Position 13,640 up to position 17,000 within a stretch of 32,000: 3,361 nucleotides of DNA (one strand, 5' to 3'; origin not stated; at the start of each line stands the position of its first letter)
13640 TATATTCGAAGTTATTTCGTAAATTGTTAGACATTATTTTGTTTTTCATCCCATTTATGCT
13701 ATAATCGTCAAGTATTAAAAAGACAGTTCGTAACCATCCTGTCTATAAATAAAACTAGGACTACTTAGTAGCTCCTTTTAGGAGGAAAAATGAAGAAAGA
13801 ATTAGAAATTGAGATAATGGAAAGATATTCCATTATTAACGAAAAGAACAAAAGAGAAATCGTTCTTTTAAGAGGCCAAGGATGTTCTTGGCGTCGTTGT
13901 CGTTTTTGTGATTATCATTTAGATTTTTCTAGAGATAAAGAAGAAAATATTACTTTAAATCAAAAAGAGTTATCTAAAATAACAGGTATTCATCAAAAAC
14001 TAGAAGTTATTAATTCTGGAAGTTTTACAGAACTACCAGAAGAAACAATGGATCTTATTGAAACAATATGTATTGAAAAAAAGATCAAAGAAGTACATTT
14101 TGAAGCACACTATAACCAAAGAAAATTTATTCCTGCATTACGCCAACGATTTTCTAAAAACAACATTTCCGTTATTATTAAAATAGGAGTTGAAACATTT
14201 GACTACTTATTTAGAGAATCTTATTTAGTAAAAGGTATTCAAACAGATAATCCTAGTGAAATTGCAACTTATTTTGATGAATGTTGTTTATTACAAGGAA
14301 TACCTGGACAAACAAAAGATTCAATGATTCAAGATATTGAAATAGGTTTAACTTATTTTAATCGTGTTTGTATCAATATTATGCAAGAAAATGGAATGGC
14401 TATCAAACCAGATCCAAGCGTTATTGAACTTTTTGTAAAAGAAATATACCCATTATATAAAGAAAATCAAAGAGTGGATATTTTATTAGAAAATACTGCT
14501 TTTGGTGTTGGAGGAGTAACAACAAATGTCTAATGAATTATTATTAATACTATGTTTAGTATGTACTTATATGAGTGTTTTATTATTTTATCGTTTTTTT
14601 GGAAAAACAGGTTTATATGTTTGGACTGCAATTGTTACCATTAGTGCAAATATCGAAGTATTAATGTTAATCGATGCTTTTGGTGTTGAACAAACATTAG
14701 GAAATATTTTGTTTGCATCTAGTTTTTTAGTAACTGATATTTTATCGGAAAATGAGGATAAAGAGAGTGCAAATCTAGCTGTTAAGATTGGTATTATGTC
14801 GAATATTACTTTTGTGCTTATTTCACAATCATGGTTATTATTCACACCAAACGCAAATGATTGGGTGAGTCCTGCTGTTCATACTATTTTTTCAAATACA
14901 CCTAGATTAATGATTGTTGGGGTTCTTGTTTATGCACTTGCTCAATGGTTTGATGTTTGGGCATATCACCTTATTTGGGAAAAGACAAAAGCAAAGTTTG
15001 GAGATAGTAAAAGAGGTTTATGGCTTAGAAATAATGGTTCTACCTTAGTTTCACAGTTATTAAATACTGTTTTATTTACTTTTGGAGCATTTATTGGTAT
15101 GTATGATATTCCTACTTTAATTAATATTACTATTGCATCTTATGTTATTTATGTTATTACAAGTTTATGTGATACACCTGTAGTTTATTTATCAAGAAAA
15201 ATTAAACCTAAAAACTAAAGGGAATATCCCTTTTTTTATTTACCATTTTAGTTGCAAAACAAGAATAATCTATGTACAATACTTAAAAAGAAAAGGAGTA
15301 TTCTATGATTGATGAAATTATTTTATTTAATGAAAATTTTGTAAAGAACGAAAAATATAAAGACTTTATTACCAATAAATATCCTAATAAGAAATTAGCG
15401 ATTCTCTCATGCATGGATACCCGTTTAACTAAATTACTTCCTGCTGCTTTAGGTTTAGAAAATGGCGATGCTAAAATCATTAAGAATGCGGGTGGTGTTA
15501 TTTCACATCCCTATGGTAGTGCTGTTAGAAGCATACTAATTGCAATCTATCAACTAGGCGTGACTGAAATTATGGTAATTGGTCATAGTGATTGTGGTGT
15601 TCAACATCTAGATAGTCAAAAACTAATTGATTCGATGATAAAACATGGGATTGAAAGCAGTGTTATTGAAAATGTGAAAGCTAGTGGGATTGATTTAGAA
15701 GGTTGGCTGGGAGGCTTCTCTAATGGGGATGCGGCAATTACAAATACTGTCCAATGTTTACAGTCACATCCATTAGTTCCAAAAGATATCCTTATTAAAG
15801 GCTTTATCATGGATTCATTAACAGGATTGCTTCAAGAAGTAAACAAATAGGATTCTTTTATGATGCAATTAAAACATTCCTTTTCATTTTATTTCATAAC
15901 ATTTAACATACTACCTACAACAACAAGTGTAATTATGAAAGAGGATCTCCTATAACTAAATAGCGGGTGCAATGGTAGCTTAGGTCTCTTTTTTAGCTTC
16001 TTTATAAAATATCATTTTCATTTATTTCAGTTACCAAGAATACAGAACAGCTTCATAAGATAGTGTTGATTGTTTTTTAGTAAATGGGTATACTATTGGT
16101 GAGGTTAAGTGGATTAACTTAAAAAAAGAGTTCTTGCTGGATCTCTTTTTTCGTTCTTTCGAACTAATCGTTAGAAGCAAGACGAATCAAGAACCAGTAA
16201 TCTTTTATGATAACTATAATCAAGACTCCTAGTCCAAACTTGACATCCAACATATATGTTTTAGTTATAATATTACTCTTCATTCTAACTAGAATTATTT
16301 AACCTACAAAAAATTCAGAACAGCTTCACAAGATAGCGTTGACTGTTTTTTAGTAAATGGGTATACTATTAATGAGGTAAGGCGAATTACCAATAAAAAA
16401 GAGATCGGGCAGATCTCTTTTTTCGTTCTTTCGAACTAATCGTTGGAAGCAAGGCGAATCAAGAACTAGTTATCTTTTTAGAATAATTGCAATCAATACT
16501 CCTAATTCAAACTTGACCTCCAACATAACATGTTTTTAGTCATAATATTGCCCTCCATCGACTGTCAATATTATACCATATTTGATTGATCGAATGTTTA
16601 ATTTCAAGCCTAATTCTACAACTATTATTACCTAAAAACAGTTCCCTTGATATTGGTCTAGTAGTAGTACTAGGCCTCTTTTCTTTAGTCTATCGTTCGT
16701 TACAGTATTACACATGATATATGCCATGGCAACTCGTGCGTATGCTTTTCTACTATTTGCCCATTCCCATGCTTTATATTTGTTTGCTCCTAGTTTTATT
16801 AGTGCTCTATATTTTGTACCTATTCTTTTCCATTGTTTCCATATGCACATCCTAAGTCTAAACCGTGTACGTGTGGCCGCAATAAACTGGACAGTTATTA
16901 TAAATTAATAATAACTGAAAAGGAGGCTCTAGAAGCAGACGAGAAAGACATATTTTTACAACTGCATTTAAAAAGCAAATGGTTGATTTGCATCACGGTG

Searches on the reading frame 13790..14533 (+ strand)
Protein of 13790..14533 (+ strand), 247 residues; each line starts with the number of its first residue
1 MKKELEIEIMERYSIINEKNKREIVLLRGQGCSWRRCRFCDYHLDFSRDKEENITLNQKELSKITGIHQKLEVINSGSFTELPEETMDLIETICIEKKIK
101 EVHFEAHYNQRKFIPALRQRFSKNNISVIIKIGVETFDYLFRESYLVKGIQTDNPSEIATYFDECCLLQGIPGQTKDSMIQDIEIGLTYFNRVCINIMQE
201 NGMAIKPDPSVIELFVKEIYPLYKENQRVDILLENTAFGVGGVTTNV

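Call 58: search_protein_families(library=pfam, proteins=[window:13790-14533:+], max_evalue=0.1)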
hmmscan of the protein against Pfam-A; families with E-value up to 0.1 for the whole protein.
window:13790-14533:+ (247 aa): 1 family
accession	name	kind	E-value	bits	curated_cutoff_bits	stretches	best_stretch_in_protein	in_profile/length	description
PF04055.27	Radical_SAM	-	0.029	15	29.5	1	29-140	4-115/166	Radical SAM superfamily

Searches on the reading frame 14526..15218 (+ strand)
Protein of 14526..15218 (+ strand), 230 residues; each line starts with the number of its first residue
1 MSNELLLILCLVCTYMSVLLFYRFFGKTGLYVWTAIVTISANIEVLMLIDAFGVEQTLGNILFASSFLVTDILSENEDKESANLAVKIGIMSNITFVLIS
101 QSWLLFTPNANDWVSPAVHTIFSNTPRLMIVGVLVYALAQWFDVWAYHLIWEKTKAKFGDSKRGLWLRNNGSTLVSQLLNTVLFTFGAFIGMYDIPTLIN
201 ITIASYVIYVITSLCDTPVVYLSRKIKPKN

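Call 58: search_protein_families(library=pfam, proteins=[window:14526-15218:+], max_evalue=0.1)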
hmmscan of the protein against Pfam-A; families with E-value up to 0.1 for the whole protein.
window:14526-15218:+ (230 aa): 1 family
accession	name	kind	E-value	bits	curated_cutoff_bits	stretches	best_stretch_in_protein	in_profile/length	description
PF02592.20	Vut_1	-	4.7e-39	134.6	27.2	1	57-222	1-151/152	Putative vitamin uptake transporter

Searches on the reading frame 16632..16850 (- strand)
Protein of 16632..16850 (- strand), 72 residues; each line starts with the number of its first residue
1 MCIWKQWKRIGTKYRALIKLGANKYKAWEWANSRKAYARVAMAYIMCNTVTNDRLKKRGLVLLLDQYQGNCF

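Call 58: search_protein_families(library=pfam, proteins=[window:16632-16850:-], max_evalue=0.1)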
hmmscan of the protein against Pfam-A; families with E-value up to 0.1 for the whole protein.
window:16632-16850:- (72 aa): 0 families

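Call 113: search_solved_structures(query=window:16632-16850:-, max_evalue=1)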
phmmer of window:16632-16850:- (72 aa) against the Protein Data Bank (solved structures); distinct sequences matched with E-value up to 1: 2.
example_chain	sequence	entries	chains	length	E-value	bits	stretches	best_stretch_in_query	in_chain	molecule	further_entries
7uim_D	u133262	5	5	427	2.4e-06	30.8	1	1-71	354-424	Group II intron reverse transcriptase/maturase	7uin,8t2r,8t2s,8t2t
6ar1_A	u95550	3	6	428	0.0058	20.1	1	1-40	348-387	GsI-IIC RT | Trt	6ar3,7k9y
